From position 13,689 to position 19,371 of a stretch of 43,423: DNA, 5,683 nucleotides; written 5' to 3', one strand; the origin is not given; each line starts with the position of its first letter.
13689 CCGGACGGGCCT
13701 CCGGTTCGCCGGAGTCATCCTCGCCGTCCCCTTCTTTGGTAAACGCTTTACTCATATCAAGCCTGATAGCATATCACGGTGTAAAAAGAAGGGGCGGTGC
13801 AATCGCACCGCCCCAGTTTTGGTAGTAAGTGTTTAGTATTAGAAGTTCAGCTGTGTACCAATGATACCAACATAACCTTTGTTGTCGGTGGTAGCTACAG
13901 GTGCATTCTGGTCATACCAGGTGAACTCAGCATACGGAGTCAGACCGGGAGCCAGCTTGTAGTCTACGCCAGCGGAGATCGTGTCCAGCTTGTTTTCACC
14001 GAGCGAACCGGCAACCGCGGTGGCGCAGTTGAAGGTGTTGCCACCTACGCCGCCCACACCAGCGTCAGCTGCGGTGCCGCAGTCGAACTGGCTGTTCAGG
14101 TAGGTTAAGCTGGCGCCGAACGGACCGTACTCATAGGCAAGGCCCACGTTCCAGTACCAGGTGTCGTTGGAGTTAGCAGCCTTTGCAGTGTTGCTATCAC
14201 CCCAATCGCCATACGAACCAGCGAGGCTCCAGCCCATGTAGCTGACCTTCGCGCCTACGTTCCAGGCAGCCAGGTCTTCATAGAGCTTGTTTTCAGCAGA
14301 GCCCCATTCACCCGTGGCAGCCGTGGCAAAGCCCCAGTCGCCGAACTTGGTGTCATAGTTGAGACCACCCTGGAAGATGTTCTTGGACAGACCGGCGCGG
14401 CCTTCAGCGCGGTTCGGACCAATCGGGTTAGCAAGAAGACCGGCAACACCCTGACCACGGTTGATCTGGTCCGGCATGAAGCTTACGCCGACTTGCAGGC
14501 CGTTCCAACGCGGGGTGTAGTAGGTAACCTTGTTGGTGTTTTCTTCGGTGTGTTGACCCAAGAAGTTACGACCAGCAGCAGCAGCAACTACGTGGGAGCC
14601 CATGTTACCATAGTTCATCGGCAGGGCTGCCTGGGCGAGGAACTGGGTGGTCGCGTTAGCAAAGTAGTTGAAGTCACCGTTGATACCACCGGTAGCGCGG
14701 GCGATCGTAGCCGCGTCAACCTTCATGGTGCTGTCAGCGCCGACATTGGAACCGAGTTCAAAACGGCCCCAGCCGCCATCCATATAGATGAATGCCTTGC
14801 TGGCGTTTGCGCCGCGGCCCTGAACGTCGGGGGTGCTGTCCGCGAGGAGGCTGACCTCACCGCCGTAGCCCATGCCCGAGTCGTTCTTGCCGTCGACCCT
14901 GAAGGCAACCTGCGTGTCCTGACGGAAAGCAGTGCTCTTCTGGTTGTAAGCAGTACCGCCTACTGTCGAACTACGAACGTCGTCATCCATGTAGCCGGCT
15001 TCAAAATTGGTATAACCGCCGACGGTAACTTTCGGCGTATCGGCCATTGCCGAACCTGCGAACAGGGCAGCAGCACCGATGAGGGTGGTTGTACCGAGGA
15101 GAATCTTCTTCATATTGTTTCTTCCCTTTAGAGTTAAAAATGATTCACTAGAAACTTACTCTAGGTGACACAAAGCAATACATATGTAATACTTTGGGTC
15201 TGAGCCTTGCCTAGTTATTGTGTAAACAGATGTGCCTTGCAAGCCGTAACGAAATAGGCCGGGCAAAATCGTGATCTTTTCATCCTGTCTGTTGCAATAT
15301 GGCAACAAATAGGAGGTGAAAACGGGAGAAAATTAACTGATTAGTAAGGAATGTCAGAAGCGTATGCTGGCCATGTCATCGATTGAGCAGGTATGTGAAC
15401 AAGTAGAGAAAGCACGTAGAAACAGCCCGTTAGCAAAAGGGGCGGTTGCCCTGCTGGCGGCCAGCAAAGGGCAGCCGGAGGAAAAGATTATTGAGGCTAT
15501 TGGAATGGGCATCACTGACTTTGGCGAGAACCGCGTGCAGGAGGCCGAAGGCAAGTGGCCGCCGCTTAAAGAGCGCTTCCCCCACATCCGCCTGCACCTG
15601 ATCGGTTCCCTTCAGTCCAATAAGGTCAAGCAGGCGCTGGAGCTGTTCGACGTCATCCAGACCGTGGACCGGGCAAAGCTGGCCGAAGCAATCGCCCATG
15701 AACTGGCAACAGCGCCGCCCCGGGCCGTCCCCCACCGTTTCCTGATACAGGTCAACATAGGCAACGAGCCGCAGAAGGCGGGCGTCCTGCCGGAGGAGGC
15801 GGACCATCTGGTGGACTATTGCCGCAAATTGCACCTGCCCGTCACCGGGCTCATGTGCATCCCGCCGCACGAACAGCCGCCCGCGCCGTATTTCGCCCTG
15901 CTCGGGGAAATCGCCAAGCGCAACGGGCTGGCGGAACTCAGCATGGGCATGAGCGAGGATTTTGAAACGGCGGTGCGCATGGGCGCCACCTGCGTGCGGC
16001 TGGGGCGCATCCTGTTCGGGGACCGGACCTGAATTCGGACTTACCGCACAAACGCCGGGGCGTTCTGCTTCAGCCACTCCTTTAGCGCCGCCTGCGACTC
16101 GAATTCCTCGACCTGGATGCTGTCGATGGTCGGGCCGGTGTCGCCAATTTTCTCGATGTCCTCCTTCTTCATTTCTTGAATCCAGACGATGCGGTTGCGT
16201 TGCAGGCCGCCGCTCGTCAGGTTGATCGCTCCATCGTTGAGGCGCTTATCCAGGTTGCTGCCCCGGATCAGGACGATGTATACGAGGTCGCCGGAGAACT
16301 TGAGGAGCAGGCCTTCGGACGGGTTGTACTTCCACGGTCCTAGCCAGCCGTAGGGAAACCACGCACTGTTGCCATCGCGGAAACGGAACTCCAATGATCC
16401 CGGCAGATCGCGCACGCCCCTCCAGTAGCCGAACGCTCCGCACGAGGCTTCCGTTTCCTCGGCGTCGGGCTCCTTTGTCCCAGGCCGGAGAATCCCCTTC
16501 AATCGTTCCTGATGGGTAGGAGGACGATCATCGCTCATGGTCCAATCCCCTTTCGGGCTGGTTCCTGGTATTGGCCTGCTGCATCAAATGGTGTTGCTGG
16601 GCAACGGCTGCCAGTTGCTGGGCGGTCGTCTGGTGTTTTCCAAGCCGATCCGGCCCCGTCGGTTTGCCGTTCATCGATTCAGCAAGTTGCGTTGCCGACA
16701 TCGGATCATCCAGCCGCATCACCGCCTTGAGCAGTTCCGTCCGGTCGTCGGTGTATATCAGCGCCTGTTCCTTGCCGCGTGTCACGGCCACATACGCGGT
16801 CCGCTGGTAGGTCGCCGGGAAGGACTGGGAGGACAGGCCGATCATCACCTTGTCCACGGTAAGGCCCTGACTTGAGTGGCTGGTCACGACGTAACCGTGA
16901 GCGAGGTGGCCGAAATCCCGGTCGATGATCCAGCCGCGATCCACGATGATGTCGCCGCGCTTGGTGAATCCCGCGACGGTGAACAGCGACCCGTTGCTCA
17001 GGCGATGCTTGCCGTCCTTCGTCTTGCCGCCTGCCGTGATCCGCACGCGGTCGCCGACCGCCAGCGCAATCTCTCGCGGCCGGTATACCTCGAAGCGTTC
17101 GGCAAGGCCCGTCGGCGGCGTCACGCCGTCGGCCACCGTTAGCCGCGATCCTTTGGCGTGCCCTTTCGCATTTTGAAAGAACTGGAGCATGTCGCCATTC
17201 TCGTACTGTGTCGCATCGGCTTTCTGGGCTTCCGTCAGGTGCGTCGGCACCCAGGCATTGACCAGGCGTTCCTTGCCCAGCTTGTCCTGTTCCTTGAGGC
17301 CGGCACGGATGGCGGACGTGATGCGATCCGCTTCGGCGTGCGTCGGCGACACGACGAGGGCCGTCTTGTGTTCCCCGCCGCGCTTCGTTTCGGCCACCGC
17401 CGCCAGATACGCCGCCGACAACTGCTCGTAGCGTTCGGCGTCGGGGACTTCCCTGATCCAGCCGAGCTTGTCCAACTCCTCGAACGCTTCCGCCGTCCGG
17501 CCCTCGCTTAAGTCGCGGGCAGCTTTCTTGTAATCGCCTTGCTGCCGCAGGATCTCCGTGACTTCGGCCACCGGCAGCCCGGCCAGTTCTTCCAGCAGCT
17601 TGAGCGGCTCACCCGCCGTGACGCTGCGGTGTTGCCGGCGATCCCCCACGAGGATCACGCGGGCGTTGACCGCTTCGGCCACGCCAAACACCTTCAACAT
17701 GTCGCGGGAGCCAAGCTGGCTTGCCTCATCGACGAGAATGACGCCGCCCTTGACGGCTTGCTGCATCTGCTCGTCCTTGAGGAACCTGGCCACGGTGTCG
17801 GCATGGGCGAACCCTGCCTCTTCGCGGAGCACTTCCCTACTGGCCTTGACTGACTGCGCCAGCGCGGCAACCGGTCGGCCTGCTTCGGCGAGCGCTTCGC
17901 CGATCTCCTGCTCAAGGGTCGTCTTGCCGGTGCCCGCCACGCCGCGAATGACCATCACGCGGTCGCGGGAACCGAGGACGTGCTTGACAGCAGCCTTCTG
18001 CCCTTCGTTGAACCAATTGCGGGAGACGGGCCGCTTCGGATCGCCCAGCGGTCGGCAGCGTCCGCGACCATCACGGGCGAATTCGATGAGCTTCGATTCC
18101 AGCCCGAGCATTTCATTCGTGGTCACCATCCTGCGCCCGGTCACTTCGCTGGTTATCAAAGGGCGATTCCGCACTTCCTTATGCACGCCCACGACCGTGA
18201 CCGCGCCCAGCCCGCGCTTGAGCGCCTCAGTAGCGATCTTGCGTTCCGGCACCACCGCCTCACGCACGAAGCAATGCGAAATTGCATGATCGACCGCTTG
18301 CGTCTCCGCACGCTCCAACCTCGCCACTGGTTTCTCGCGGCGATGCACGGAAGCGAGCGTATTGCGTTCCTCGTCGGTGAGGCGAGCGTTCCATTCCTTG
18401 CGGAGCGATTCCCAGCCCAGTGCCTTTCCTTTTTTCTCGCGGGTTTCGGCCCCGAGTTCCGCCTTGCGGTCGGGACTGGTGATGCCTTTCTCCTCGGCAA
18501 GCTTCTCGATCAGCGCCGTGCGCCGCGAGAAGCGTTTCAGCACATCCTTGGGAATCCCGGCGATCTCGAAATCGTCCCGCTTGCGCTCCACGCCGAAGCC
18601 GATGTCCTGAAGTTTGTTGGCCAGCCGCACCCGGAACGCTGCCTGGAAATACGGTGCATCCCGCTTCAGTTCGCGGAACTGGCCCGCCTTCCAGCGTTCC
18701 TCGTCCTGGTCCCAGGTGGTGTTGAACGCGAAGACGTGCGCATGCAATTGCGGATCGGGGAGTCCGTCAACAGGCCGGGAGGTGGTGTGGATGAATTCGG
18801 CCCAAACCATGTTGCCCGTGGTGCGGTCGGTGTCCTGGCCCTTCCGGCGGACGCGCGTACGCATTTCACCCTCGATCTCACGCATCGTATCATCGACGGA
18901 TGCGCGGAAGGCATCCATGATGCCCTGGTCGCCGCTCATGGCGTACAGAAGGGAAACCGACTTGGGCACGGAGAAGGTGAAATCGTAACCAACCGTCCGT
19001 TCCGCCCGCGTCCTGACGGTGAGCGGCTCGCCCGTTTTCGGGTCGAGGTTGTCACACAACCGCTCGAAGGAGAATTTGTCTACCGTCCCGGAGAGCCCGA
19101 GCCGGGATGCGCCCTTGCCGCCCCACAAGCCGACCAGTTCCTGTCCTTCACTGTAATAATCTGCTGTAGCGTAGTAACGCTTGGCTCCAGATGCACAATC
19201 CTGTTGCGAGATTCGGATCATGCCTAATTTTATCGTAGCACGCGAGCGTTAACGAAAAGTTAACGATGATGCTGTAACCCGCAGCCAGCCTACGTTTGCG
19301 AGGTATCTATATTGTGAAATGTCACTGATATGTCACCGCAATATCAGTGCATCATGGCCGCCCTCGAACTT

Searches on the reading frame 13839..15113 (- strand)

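Call 64: search_protein_families(library=pfam, proteins=[window:13839-15113:-], max_evalue=0.00001)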
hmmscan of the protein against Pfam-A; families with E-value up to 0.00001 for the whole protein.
window:13839-15113:- (424 aa): 1 family
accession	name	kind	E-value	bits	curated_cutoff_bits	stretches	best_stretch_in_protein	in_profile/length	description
PF13609.12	Porin_4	-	2.1e-35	123.4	27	1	14-403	4-308/310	Gram-negative porin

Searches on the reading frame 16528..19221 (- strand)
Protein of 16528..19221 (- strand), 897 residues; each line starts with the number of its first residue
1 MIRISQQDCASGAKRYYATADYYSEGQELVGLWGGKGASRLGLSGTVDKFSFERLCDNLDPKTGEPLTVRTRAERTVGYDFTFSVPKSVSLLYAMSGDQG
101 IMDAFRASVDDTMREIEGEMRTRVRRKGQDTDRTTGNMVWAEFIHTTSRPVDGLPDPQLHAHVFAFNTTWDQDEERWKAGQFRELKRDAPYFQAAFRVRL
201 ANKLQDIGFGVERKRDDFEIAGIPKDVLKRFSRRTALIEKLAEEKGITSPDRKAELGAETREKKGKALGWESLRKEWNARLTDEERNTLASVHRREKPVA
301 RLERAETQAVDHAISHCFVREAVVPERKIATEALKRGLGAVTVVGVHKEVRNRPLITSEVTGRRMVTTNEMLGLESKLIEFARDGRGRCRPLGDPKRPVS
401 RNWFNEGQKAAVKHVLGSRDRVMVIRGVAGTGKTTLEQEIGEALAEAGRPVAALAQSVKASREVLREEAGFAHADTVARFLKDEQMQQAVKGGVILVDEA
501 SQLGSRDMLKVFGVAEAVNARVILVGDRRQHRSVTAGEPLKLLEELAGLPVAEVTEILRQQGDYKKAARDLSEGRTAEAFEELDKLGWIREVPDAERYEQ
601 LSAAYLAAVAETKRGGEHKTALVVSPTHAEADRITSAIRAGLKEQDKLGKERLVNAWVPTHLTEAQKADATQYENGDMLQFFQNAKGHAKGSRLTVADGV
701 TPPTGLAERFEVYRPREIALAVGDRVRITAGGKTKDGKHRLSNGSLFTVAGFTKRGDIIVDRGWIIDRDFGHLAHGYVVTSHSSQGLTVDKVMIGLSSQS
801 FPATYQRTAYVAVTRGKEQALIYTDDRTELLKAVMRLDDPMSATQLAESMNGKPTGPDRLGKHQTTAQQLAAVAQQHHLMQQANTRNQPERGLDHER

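Call 64: search_protein_families(library=pfam, proteins=[window:16528-19221:-], max_evalue=0.00001)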
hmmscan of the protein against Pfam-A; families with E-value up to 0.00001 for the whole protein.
window:16528-19221:- (897 aa): 6 families
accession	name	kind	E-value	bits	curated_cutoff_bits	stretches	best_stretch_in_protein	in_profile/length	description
PF08751.17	TrwC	-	3.2e-71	240.7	25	1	11-282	2-284/286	TrwC relaxase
PF13604.12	AAA_30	-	9.8e-47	159.6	27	1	405-593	3-190/191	AAA domain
PF13245.12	AAA_19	-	7.5e-14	52.5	25.1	1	408-534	1-132/134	AAA domain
PF01443.25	Viral_helicase1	-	4.1e-13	50.1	21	1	424-536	2-103/228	Viral superfamily 1 RNA helicase core domain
PF22232.2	TraI_hel_assoc_N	-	6.4e-08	33.6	27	1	427-526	1-99/99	TraI helicase-associated ssDNA bd, N-terminal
PF13538.12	UvrD_C_2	-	4.8e-07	30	27.4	1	775-822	1-51/52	UvrD-like helicase C-terminal domain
